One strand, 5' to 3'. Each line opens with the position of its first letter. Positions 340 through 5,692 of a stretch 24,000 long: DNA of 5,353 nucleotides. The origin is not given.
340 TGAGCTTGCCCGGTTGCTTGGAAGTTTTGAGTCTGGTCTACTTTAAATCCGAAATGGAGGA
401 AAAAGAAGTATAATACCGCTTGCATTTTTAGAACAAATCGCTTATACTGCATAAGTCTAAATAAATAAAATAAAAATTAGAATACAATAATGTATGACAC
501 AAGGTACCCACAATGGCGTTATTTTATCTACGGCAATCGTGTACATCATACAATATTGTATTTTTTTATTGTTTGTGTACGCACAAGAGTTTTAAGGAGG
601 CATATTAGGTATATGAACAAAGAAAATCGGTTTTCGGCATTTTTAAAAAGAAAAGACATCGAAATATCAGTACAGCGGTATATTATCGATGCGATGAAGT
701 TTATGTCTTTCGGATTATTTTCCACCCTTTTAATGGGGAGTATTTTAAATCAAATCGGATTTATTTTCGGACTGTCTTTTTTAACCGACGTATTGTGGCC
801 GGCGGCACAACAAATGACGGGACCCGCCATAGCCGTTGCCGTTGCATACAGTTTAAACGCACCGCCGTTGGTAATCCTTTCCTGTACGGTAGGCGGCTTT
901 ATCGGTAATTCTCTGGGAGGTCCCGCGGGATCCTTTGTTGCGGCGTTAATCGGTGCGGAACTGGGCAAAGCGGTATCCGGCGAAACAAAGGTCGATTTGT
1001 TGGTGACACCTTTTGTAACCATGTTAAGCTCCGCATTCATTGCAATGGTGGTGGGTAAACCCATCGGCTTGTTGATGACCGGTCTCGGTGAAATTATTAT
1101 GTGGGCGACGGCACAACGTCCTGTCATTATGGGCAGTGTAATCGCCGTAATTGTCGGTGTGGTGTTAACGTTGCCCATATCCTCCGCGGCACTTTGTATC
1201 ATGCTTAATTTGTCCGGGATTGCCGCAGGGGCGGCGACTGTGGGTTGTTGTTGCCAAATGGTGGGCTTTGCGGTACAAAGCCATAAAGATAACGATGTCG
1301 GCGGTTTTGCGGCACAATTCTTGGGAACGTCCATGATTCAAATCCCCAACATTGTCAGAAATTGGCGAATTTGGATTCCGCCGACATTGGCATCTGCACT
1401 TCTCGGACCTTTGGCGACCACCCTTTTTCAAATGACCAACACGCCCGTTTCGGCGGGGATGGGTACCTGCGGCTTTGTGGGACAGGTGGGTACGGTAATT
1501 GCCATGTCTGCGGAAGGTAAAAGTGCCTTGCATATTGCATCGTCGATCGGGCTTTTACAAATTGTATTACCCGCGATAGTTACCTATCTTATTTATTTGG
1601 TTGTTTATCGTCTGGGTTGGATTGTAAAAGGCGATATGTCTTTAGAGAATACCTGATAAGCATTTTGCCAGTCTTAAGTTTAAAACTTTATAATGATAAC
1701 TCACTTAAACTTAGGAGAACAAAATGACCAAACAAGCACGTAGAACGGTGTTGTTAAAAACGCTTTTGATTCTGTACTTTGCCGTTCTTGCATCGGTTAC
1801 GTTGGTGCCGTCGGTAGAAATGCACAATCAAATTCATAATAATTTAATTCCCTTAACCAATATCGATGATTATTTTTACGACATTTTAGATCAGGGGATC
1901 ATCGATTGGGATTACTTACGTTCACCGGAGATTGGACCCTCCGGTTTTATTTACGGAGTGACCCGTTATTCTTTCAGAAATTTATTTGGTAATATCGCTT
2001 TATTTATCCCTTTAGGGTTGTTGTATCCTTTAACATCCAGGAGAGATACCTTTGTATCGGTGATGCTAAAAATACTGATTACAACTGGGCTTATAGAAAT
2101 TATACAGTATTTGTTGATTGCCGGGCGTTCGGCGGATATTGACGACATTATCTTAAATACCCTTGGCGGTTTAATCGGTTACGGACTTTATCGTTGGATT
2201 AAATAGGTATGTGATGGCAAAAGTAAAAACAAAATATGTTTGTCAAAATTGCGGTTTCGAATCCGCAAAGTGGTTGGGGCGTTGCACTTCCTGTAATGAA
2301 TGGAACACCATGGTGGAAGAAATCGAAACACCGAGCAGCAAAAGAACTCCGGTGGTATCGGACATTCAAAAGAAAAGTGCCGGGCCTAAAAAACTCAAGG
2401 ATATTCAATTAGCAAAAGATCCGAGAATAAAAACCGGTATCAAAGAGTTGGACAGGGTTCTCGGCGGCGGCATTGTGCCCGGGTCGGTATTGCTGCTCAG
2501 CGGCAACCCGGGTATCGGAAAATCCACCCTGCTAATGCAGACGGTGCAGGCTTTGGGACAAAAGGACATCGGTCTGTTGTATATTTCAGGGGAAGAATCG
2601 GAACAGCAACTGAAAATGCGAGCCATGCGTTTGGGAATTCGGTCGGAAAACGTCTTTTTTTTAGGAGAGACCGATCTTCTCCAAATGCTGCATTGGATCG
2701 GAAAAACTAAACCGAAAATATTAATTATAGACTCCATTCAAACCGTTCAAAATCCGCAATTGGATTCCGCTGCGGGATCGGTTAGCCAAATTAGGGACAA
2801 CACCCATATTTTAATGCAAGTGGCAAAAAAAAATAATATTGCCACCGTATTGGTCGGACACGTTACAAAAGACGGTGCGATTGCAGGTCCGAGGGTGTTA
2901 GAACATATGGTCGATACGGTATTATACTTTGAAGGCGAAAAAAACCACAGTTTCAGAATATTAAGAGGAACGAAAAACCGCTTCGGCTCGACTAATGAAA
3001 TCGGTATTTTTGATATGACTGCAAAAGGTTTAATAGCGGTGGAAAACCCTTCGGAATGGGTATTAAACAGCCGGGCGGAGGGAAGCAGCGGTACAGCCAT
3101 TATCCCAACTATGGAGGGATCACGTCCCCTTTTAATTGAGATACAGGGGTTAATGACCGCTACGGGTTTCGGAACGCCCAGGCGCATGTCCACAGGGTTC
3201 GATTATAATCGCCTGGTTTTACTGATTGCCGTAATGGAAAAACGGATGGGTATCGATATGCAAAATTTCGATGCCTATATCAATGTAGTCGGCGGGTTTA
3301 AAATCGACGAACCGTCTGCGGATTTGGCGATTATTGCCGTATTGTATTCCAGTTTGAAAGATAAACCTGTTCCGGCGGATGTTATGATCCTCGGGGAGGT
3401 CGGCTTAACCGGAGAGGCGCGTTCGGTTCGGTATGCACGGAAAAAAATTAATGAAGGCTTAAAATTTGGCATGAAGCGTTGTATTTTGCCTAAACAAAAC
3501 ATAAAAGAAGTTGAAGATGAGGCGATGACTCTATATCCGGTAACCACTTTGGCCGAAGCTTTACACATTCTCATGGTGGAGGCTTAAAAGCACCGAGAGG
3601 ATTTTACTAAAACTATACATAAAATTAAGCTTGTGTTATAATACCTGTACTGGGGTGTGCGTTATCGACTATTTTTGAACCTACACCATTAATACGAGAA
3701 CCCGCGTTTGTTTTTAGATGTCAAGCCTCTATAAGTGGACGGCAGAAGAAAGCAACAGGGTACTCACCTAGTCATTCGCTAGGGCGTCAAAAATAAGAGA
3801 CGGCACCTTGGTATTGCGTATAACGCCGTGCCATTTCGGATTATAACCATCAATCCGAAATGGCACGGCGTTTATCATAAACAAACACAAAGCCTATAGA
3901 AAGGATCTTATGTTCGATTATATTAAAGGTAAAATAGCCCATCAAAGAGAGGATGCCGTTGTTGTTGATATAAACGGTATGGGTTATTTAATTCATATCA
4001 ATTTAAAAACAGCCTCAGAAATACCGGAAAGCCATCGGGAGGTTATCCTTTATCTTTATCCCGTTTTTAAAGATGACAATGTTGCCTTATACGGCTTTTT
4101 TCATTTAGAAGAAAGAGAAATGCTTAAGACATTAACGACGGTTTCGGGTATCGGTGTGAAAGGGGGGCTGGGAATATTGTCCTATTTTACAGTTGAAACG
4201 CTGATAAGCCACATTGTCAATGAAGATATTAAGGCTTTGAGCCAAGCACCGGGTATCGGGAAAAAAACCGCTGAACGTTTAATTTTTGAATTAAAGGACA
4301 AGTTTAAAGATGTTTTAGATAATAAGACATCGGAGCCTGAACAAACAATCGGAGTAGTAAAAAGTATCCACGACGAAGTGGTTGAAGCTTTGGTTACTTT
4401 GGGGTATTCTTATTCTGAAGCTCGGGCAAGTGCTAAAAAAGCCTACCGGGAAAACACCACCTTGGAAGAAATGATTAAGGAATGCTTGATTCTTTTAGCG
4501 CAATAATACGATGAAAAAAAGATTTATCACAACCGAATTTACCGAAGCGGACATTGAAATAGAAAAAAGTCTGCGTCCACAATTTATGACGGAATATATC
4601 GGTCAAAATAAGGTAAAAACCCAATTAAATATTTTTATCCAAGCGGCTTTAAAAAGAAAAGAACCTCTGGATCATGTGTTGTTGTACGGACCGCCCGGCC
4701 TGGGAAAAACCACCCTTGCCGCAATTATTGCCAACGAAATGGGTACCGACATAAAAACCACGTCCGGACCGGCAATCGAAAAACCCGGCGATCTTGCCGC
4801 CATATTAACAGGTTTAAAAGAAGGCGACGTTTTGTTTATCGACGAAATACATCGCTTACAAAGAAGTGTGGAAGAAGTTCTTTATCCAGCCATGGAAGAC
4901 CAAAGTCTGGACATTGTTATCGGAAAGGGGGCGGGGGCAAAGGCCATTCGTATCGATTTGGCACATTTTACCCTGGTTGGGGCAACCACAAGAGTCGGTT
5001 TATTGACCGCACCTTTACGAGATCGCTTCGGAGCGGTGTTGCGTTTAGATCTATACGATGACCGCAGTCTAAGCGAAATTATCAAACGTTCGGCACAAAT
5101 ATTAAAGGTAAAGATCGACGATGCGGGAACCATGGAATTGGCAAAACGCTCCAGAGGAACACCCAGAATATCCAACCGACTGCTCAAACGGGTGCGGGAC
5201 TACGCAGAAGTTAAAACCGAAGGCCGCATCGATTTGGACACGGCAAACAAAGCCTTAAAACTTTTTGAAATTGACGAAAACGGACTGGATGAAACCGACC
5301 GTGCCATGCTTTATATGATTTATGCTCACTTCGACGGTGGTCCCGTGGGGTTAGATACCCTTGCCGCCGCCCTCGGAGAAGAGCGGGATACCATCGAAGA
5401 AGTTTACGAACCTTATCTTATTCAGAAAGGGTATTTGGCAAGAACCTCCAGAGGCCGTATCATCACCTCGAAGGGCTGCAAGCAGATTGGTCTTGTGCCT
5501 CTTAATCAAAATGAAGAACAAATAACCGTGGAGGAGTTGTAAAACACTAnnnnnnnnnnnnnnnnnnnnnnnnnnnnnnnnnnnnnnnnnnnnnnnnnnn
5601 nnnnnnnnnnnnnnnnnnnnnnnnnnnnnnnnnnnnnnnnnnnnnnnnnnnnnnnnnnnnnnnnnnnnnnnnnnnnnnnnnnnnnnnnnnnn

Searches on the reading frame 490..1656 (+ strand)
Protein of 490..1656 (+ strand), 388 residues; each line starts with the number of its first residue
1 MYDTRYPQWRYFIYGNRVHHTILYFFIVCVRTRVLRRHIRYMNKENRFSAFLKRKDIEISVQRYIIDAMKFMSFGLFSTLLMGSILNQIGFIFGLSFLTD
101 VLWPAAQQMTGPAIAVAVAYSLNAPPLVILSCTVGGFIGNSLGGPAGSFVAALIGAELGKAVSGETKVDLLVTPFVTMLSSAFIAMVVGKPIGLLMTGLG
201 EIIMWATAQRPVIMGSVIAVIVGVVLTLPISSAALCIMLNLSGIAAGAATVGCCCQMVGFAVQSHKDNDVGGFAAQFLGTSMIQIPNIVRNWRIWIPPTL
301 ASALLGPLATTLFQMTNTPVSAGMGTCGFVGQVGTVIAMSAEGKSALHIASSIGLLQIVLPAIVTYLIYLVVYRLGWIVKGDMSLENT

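Call 9: search_protein_families(library=ncbifam, proteins=[window:490-1656:+], max_evalue=0.00001)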
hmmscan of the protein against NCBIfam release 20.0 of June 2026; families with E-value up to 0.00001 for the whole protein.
window:490-1656:+ (388 aa): 0 families

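Call 46: search_protein_families(library=pfam, proteins=[window:490-1656:+], max_evalue=0.001)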
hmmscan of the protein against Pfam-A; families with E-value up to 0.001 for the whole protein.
window:490-1656:+ (388 aa): 1 family
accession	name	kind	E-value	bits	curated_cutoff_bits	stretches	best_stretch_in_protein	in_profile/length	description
PF13303.11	PTS_EIIC_2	-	4e-82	276.4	28.9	1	67-384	2-326/327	Phosphotransferase system, EIIC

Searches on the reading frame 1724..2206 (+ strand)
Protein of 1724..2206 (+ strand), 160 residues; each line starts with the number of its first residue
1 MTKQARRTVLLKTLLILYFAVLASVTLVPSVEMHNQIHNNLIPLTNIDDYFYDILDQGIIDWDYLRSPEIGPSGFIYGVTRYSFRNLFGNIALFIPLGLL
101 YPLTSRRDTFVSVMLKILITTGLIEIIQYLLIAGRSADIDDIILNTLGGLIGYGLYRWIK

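Call 9: search_protein_families(library=ncbifam, proteins=[window:1724-2206:+], max_evalue=0.00001)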
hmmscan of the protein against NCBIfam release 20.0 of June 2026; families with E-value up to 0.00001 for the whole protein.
window:1724-2206:+ (160 aa): 3 families
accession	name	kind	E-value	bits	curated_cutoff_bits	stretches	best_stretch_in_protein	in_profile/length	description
NF033125.2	vanZ-A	exception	3.4e-11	43.5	250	1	72-157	43-126/164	glycopeptide resistance protein VanZ-A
NF000142.1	vanZ-Pt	exception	5.4e-08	33.1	260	1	81-156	68-137/143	glycopeptide resistance protein VanZ-Pt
NF000145.1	vanZ-F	exception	1.3e-07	32.1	375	1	88-160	89-160/206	glycopeptide resistance protein VanZ-F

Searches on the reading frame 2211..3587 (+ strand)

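Call 9: search_protein_families(library=ncbifam, proteins=[window:2211-3587:+], max_evalue=0.00001)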
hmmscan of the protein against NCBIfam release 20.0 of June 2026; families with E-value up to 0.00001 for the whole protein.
window:2211-3587:+ (458 aa): 17 families
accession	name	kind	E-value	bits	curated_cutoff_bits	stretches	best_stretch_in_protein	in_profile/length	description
TIGR00416.1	sms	equivalog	2.7e-180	600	403.05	1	2-451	1-454/454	DNA repair protein RadA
TIGR02902.1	spore_lonB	equivalog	6.5e-21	74.5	723.3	1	338-454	412-530/531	ATP-dependent protease LonB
TIGR02903.1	spore_lon_C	equivalog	1.4e-20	73.4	678.8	1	339-454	497-614/615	Lon family ATP-dependent protease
NF006799.0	PRK09302.1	equivalog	1.1e-16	60.5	408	1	68-223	250-412/515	circadian clock protein KaiC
TIGR00764.1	lon_rel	equivalog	7.2e-14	51.3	516.6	1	338-457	470-595/608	ATP-dependent protease LonB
TIGR03881.1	KaiC_arch_4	hypoth_equivalog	1.1e-11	44.9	247.8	1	72-186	2-100/231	KaiC domain-containing protein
TIGR00763.1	lon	equivalog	1.6e-11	43.5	608.05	1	361-437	695-771/795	endopeptidase La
TIGR02237.1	recomb_radB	equivalog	4.1e-09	36.6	172.4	1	80-273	1-208/210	DNA repair and recombination protein RadB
NF008053.0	PRK10787.1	equivalog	3.8e-08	31.9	891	1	354-437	663-747/784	endopeptidase La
NF004723.0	PRK06067.1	subfamily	5.9e-08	32.5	194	1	72-158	15-101/243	flagellar accessory protein FlaH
TIGR02655.1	circ_KaiC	equivalog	1.7e-07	30.3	546.25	1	66-148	238-320/484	circadian clock protein KaiC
TIGR03877.1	thermo_KaiC_1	hypoth_equivalog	2.1e-07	30.7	307.25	1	72-138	3-69/238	KaiC domain-containing protein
TIGR03600.1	phage_DnaB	exception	3.1e-07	29.8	498.65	1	73-181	177-279/421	phage replicative helicase, DnaB family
NF006861.0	PRK09361.1-1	equivalog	4.6e-06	26.3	278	0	71-128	3-60/235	DNA repair and recombination protein RadB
TIGR03880.1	KaiC_arch_3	hypoth_equivalog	7.7e-06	25.6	249.45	0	76-142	1-67/224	KaiC domain-containing protein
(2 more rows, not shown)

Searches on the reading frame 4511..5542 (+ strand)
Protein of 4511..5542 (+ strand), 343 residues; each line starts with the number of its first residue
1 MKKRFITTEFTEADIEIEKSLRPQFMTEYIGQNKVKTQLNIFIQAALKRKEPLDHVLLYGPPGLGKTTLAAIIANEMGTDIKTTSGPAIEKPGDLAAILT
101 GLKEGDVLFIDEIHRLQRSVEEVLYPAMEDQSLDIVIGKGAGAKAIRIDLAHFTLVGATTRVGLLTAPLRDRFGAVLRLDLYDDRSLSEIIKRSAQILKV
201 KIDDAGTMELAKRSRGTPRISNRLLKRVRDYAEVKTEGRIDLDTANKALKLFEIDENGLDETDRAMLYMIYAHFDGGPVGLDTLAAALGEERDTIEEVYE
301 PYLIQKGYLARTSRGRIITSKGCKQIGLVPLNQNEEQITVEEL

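Call 6: search_protein_families(library=ncbifam, proteins=[window:4511-5542:+], max_evalue=0.01)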
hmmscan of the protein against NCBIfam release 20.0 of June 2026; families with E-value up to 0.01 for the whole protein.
window:4511-5542:+ (343 aa): 61 families (the best 25 are shown)
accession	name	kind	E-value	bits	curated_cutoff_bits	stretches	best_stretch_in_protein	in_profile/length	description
NF000868.0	PRK00080.1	equivalog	9.5e-153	507.9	282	1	13-328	11-326/330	Holliday junction branch migration DNA helicase RuvB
TIGR00635.1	ruvB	equivalog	8.1e-139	461.8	299.05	1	26-326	3-303/305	Holliday junction branch migration DNA helicase RuvB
NF009882.0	PRK13341.1-3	equivalog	7e-12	44.2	1197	1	16-136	19-143/734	AAA family ATPase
NF009881.0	PRK13341.1-2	equivalog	7.7e-12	43.9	651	1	15-138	16-142/736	AAA family ATPase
NF003233.0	PRK04195.2-3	equivalog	1.4e-11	43.9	471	1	21-81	7-66/504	replication factor C large subunit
NF003230.0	PRK04195.1-6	equivalog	1.7e-11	43.5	441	1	21-81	8-67/494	replication factor C large subunit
NF009883.0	PRK13341.1-4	equivalog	7.6e-11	40.6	668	1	19-135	23-143/729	AAA family ATPase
NF003229.0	PRK04195.1-5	equivalog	1.1e-10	40.8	280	1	21-80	11-71/413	replication factor C large subunit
TIGR02903.1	spore_lon_C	equivalog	4.8e-10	38.6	678.8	1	16-77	143-199/615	Lon family ATP-dependent protease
NF003226.0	PRK04195.1-1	equivalog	2.2e-09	36.8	588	1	21-78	8-65/405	replication factor C large subunit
TIGR02902.1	spore_lonB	equivalog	2.3e-09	36.4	723.3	1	20-76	58-109/531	ATP-dependent protease LonB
NF001679.0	PRK00440.1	equivalog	2.2e-08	33.6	303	1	15-77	7-63/322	replication factor C small subunit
NF011523.0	PRK14962.1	equivalog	1e-07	31.1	576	1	21-85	8-68/474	DNA polymerase III subunits gamma and tau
NF009880.0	PRK13341.1-1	equivalog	2e-07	29.8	891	1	17-226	8-201/599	AAA family ATPase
TIGR02397.1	dnaX_nterm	equivalog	3.4e-07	29.8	250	1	18-78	5-61/355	DNA polymerase III subunit gamma/tau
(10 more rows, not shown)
